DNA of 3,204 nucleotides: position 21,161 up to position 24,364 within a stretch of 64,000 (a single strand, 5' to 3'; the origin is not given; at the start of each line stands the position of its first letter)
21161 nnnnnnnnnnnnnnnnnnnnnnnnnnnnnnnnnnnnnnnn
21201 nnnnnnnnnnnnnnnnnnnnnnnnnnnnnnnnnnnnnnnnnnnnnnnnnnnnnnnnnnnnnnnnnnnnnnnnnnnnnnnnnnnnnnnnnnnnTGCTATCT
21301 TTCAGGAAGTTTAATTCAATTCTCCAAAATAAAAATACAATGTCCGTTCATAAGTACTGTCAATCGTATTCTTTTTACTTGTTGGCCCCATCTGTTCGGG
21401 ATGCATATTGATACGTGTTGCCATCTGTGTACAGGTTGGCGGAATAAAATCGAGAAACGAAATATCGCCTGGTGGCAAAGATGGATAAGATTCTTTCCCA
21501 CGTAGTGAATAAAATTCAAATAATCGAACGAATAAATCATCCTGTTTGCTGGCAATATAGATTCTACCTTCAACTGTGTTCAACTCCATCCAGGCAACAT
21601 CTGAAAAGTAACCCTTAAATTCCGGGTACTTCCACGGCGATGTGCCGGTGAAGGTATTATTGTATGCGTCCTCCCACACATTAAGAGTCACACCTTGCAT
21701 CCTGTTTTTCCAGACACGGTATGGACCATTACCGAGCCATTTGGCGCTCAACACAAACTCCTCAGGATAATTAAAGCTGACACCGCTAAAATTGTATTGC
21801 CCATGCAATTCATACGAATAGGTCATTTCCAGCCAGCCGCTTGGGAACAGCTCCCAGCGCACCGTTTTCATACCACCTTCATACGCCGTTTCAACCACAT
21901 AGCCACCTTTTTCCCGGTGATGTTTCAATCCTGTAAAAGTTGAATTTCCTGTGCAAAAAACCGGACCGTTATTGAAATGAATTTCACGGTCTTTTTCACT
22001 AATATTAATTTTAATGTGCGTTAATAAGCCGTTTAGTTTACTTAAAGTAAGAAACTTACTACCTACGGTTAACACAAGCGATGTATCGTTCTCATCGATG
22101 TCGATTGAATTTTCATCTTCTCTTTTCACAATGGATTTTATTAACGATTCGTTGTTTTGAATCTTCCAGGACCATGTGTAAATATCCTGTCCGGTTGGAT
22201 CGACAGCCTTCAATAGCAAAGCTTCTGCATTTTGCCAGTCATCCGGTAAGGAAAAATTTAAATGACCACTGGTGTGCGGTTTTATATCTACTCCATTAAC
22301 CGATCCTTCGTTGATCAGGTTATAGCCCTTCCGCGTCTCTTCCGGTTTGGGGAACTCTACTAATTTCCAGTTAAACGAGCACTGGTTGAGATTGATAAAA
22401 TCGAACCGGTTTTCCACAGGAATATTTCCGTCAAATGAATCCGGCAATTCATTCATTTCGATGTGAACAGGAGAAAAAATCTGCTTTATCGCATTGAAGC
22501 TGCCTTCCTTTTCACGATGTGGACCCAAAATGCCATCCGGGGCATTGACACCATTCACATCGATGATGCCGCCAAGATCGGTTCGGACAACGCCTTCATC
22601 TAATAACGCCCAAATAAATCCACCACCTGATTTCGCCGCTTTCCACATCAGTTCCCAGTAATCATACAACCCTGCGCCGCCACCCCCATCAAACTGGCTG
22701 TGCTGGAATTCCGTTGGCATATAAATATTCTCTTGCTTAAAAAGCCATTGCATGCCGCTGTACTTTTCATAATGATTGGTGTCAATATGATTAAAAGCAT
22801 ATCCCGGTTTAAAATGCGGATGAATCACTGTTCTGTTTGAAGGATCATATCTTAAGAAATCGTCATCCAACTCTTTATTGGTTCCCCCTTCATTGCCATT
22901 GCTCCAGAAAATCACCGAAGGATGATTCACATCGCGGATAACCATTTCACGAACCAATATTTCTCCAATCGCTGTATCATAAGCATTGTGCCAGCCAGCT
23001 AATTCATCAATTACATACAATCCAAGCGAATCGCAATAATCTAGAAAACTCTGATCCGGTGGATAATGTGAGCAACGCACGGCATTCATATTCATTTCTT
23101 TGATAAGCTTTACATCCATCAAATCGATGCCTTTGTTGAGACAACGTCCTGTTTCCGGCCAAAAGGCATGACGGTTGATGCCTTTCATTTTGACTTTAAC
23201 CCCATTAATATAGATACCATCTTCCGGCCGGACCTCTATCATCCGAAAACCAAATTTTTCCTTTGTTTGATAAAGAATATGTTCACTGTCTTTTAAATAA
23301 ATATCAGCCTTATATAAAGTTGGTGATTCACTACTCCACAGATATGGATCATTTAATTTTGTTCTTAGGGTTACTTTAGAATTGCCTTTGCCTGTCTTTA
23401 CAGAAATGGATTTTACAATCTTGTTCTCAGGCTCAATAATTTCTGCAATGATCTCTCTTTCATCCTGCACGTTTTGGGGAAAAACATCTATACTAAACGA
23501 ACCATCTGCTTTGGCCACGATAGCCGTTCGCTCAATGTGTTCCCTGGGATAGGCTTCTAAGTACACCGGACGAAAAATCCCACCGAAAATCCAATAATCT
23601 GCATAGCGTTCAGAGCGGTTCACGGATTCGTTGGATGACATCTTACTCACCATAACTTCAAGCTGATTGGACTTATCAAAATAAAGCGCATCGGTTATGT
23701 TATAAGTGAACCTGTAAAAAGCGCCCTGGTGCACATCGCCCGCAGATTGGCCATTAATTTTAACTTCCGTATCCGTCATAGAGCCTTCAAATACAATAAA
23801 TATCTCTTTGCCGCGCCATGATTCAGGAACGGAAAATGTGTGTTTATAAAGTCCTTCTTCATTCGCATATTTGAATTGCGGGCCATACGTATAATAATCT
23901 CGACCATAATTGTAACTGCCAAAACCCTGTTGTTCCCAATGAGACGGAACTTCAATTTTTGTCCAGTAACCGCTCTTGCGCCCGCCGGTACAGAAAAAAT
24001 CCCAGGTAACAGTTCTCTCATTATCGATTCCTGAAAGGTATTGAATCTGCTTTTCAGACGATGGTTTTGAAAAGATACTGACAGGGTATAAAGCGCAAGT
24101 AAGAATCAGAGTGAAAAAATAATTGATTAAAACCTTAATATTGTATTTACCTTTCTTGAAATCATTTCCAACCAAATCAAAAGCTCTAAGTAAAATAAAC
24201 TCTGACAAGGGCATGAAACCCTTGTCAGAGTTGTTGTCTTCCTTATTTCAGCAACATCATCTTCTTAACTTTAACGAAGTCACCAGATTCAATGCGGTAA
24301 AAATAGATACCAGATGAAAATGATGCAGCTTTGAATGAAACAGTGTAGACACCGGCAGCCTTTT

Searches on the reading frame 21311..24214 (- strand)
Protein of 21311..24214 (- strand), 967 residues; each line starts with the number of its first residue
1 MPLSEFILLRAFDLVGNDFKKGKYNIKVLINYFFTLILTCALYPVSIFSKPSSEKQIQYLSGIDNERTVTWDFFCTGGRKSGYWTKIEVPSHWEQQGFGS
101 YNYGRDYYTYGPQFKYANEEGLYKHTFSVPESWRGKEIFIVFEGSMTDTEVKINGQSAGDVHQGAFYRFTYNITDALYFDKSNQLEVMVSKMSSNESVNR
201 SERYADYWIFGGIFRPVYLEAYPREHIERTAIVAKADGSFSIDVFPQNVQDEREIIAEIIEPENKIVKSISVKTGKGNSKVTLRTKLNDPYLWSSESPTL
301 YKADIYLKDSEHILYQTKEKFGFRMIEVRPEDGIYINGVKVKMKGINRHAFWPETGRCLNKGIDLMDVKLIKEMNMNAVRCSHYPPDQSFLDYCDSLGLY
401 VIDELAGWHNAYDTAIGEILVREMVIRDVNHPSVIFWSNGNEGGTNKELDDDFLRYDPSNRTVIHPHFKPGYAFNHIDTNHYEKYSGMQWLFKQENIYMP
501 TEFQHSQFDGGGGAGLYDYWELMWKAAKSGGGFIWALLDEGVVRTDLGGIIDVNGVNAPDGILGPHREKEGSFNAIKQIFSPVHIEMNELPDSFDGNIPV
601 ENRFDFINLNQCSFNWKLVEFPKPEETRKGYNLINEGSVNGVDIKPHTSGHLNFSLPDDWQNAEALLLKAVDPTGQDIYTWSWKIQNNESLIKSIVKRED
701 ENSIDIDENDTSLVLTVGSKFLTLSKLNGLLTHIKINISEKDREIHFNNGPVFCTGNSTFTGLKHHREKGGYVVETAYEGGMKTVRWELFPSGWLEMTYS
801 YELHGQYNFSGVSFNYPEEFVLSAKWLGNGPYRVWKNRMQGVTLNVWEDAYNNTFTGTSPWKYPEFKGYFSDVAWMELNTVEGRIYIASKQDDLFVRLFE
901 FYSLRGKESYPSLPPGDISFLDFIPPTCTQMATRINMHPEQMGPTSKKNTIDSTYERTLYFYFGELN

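Call 13: search_protein_families(library=pfam, proteins=[window:21311-24214:-], max_evalue=0.00001)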
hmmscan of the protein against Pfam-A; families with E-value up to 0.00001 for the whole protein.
window:21311-24214:- (967 aa): 3 families
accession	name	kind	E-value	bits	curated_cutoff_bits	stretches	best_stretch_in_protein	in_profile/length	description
PF02836.23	Glyco_hydro_2_C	-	1.4e-31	110.2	21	1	332-544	6-249/302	Glycosyl hydrolases family 2, TIM barrel domain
PF02837.24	Glyco_hydro_2_N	-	5.8e-17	62.6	28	1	86-222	33-168/169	Glycosyl hydrolases family 2, sugar binding domain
PF00703.27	Glyco_hydro_2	-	2.4e-10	41.6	23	1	230-324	6-109/109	Glycosyl hydrolases family 2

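Call 78: find_encoding_contigs(protein=window:21314-24214:-, flank=10000, max_places=6)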
Protein window:21314-24214:- (967 aa): 1 contig read that carries it; 1 place shown.
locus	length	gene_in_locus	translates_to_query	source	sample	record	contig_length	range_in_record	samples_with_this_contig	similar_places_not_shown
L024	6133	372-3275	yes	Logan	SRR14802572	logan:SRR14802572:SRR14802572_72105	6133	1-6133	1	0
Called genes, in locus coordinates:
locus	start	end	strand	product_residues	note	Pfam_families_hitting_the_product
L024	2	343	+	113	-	?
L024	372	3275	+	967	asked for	PF02837:Glyco_hydro_2_N, PF22666:Glyco_hydro_2_N2 (weak), PF00703:Glyco_hydro_2, PF02836:Glyco_hydro_2_C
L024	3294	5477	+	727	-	PF09508:Lact_bio_phlase, PF17385:LBP_M, PF17386:LBP_C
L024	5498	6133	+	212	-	?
